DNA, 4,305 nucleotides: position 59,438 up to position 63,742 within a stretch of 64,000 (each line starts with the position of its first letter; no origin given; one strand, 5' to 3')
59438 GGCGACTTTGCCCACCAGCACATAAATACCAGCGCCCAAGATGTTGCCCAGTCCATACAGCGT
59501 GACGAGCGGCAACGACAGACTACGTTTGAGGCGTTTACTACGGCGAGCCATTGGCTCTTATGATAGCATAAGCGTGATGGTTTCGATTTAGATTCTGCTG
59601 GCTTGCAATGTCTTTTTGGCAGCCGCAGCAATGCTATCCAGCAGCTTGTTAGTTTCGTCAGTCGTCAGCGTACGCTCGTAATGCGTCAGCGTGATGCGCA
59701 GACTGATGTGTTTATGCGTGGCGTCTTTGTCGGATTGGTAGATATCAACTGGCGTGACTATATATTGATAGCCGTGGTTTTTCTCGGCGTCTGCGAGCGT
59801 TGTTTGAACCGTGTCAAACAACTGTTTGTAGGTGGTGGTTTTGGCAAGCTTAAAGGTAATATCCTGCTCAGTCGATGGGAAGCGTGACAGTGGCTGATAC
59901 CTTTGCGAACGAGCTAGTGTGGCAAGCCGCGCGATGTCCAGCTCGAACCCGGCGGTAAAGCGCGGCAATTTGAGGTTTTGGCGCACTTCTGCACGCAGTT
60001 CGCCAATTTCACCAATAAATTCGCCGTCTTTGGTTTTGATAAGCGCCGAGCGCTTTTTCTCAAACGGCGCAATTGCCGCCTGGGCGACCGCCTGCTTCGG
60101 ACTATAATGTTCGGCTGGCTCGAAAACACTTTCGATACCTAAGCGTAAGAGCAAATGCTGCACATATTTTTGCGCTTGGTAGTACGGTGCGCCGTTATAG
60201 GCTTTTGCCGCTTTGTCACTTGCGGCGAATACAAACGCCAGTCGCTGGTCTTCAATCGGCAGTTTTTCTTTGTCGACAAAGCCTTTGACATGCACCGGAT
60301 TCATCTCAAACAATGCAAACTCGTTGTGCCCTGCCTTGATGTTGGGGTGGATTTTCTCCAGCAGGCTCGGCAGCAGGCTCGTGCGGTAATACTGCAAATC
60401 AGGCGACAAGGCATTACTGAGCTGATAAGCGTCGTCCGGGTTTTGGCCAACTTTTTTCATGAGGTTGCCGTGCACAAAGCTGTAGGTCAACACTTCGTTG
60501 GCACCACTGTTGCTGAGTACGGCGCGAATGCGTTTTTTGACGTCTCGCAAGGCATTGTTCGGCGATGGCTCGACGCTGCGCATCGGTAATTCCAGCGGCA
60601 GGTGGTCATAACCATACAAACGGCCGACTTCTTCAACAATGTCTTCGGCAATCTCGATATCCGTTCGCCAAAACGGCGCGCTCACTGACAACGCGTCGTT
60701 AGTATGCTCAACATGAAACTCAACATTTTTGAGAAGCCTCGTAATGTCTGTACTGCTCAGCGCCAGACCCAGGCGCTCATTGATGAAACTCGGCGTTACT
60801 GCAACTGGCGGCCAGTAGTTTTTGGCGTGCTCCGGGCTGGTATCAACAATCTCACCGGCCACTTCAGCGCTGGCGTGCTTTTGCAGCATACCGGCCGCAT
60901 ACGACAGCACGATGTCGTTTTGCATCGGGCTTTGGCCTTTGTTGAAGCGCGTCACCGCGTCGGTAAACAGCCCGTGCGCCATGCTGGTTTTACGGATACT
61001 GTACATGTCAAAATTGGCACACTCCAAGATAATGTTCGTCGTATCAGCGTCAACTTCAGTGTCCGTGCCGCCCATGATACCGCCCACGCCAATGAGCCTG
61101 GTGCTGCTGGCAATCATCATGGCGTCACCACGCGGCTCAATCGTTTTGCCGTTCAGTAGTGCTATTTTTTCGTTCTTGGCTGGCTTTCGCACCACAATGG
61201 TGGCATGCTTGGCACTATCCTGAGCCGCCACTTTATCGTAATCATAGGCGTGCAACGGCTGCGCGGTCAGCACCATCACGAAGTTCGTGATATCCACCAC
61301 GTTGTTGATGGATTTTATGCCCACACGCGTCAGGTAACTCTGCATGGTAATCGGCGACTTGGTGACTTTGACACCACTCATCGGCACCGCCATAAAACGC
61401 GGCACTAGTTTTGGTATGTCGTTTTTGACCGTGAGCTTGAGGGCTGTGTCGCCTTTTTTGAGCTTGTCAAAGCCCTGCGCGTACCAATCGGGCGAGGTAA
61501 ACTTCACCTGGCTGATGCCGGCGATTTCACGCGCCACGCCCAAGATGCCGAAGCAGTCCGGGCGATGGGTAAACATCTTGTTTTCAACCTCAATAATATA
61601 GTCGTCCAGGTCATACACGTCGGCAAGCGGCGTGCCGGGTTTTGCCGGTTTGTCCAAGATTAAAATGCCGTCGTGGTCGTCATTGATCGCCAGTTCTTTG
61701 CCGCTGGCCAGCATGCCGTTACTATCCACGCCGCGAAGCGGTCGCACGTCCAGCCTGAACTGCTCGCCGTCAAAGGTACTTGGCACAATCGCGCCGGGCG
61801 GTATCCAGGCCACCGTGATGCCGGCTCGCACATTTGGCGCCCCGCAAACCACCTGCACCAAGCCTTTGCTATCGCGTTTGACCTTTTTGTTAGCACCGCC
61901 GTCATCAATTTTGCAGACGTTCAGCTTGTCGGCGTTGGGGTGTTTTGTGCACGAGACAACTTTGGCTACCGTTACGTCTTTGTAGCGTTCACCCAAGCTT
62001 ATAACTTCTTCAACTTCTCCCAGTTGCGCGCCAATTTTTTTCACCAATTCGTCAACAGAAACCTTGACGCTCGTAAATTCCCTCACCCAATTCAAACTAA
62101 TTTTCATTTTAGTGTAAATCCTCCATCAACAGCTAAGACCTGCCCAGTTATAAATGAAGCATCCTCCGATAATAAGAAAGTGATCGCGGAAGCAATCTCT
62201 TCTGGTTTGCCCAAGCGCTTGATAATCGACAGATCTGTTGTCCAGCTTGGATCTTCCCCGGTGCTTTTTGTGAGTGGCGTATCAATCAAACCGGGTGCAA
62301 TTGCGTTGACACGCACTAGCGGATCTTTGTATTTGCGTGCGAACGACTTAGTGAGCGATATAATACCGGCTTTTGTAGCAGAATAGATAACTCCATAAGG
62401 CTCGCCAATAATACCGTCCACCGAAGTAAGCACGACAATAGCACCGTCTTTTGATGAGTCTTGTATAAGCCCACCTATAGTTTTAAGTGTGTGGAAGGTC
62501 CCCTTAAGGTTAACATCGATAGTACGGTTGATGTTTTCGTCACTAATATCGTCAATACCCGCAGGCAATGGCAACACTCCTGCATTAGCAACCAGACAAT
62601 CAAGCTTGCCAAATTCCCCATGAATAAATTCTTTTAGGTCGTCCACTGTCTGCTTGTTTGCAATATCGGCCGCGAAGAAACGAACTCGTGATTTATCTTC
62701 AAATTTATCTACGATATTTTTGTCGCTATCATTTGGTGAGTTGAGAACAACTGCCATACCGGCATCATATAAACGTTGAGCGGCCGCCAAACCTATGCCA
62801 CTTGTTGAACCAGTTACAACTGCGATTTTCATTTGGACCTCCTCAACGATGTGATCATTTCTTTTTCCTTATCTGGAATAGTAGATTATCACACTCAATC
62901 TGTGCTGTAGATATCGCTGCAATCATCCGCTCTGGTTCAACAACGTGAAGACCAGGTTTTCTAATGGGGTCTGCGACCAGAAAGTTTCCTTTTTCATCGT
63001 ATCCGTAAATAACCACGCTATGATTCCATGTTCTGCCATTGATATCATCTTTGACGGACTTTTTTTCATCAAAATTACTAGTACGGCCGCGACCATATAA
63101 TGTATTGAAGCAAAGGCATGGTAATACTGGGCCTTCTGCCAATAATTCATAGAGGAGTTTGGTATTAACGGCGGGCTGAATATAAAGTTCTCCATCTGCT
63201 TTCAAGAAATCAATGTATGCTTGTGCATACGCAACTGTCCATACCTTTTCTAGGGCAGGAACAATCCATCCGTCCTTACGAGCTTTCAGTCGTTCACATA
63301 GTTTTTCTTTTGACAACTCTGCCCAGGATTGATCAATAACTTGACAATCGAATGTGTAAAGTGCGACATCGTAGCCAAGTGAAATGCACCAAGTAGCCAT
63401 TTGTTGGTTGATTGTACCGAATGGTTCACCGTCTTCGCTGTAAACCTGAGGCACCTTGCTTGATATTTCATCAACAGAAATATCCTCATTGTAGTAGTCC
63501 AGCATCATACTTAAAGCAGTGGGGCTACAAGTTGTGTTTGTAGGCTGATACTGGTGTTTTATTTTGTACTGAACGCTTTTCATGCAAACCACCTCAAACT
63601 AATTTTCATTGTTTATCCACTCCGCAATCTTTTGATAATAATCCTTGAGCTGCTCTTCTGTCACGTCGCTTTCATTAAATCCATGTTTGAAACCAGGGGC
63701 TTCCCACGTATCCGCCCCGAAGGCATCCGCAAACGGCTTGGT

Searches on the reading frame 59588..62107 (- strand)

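Call 22: search_protein_families(library=pfam, proteins=[window:59588-62107:-], max_evalue=0.000001)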
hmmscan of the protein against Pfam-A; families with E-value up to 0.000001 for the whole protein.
window:59588-62107:- (839 aa): 5 families
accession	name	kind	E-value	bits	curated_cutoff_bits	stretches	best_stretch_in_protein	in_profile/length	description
PF03483.22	B3_4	-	2.4e-48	164.4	29.3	1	235-412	2-173/174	B3/4 domain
PF17759.6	tRNA_synthFbeta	-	2.3e-36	125.7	22.4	1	504-725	2-214/214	Phenylalanyl tRNA synthetase beta chain CLM domain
PF03484.21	B5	-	3.5e-20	72.4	28.6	1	436-500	2-67/67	tRNA synthetase B5 domain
PF01588.26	tRNA_bind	-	2.2e-15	57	27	1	45-159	1-95/96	Putative tRNA binding domain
PF03147.19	FDX-ACB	-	3.1e-11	44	31.1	1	741-837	1-92/94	Ferredoxin-fold anticodon binding domain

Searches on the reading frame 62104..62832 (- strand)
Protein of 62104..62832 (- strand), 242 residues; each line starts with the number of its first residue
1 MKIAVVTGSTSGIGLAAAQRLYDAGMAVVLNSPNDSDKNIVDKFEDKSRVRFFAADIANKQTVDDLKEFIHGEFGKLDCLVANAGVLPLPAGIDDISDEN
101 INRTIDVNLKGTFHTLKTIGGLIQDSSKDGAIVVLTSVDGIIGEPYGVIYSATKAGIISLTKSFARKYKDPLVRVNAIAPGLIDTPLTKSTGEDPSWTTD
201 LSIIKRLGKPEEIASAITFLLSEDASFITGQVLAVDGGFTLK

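Call 24: search_protein_families(library=pfam, proteins=[window:62104-62832:-], max_evalue=0.0001)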
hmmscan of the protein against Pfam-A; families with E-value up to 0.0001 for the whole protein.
window:62104-62832:- (242 aa): 3 families
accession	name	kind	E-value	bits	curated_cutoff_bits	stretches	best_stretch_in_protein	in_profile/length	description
PF13561.12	adh_short_C2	-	2.2e-57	194.8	27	1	10-240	5-236/236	Enoyl-(Acyl carrier protein) reductase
PF00106.31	adh_short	-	4.6e-46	157.2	26.6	1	2-194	1-193/195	short chain dehydrogenase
PF08659.16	KR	-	9.8e-11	42.3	22.6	1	5-157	4-156/180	KR domain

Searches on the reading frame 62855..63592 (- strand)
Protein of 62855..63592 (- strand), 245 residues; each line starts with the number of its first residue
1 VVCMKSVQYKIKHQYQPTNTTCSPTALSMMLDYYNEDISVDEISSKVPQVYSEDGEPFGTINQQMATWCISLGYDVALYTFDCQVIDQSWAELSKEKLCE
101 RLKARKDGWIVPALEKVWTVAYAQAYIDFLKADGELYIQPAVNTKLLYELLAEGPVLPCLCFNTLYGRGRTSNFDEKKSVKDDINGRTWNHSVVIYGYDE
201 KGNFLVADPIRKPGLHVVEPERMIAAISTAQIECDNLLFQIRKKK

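Call 24: search_protein_families(library=pfam, proteins=[window:62855-63592:-], max_evalue=0.0001)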
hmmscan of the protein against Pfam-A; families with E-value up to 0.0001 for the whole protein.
window:62855-63592:- (245 aa): 2 families
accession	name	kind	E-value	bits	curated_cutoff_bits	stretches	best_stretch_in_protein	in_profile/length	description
PF13529.12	Peptidase_C39_2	-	5.6e-13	50.1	24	1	11-68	5-73/143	Peptidase_C39 like family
PF03412.21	Peptidase_C39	-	6.9e-06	26.4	22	0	11-47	2-38/133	Peptidase C39 family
